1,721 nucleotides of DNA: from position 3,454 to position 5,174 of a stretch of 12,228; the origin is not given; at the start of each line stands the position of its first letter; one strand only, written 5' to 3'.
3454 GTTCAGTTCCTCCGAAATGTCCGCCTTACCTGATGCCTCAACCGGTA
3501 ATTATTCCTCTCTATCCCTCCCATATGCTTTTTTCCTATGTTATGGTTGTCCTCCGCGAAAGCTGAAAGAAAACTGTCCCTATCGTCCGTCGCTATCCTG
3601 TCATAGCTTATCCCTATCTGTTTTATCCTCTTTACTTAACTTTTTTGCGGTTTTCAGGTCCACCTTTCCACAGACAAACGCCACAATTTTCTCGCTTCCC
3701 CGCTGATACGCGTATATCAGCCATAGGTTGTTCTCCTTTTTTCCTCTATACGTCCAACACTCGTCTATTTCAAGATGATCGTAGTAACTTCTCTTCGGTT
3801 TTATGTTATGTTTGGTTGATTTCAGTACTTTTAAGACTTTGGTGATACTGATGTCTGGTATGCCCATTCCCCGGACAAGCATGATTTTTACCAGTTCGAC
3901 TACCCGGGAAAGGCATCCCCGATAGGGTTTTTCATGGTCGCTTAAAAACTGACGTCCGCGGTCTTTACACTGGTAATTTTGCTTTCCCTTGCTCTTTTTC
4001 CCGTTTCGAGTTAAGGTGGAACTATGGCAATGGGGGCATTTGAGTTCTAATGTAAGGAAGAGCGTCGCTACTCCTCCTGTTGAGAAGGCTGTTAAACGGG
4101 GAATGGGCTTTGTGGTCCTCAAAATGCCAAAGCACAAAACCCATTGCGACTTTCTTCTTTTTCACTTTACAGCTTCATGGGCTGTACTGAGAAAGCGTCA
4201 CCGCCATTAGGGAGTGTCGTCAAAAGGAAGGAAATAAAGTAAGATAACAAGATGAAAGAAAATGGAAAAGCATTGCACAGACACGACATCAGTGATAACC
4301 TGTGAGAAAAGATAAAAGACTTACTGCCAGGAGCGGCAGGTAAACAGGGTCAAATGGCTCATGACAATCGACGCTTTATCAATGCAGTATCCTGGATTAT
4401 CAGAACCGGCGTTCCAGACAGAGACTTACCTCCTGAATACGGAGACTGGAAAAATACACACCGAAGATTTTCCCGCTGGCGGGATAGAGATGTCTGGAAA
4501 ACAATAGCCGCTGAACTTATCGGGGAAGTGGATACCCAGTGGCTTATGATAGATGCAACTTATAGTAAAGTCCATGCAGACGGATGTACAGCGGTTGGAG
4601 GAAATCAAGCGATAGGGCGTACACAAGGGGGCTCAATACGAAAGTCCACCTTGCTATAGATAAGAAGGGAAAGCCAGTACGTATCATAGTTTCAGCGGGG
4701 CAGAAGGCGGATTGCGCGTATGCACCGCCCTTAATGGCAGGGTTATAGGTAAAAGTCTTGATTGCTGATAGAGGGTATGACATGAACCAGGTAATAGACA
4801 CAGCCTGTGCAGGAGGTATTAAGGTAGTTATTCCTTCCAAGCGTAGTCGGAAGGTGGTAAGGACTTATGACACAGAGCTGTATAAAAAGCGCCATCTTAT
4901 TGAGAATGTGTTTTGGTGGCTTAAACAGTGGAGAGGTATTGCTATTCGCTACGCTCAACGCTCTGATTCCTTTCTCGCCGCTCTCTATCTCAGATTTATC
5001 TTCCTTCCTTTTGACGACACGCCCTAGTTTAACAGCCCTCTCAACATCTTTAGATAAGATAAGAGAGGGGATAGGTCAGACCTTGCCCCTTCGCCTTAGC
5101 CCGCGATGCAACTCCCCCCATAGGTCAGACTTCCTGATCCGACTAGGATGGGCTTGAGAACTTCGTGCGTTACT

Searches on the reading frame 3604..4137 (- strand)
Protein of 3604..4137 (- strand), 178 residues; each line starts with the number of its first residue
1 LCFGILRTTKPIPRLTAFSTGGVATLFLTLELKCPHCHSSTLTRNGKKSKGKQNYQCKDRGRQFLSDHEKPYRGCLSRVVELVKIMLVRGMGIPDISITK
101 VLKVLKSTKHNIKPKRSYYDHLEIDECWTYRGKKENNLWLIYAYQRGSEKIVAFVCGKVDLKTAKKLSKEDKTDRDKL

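Call 42: search_protein_families(library=ncbifam, proteins=[window:3604-4137:-], max_evalue=0.001)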
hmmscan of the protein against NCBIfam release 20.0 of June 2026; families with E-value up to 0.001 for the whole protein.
window:3604-4137:- (178 aa): 4 families
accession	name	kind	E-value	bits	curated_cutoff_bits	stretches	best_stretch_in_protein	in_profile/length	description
NF033558.1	transpos_IS1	equivalog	4.3e-31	108.4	100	1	34-169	1-145/199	IS1 family transposase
NF050000.1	IS1_IS1595_Zn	domain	3.6e-11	43.4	28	1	34-65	1-32/34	IS1/IS1595 family N-terminal zinc-binding domain-containing protein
NF048018.1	IS256_N_4Cys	domain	9.8e-10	38.9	27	1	33-64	1-31/31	transposase-like zinc-binding domain-containing protein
NF033544.1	transpos_IS1249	exception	0.0008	18.7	300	1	33-59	3-28/382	IS1249 family transposase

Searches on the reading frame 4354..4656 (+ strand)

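Call 42: search_protein_families(library=ncbifam, proteins=[window:4354-4656:+], max_evalue=0.001)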
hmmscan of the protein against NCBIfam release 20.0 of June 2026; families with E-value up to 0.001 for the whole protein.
window:4354-4656:+ (101 aa): 1 family
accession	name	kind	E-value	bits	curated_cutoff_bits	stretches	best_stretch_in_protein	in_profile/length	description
NF033580.1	transpos_IS5_3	equivalog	5.1e-26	91.8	110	1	3-99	29-131/258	IS5 family transposase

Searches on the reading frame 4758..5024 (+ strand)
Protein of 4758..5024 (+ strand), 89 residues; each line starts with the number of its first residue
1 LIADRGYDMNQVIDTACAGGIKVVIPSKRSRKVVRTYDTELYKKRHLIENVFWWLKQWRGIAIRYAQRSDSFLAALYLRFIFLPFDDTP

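Call 42: search_protein_families(library=ncbifam, proteins=[window:4758-5024:+], max_evalue=0.001)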
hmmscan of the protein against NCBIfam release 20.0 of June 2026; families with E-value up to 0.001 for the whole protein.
window:4758-5024:+ (89 aa): 6 families
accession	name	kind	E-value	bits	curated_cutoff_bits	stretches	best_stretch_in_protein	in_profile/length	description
NF033580.1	transpos_IS5_3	equivalog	2.8e-22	79.5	110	1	1-83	174-256/258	IS5 family transposase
NF033579.1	transpos_IS5_2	equivalog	0.00011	21.8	140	1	2-65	186-268/289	IS5 family transposase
NF033520.1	transpos_IS982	equivalog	0.00032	20.4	130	1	2-77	156-233/243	IS982 family transposase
NF033581.1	transpos_IS5_4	equivalog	0.00034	20.1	140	1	2-67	196-266/285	IS5 family transposase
NF033551.1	transpos_IS1182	equivalog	0.00058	18.9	270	0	2-31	316-346/488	IS1182 family transposase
NF033592.1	transpos_IS4_1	equivalog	0.00099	18.3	115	0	40-81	282-323/332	IS4 family transposase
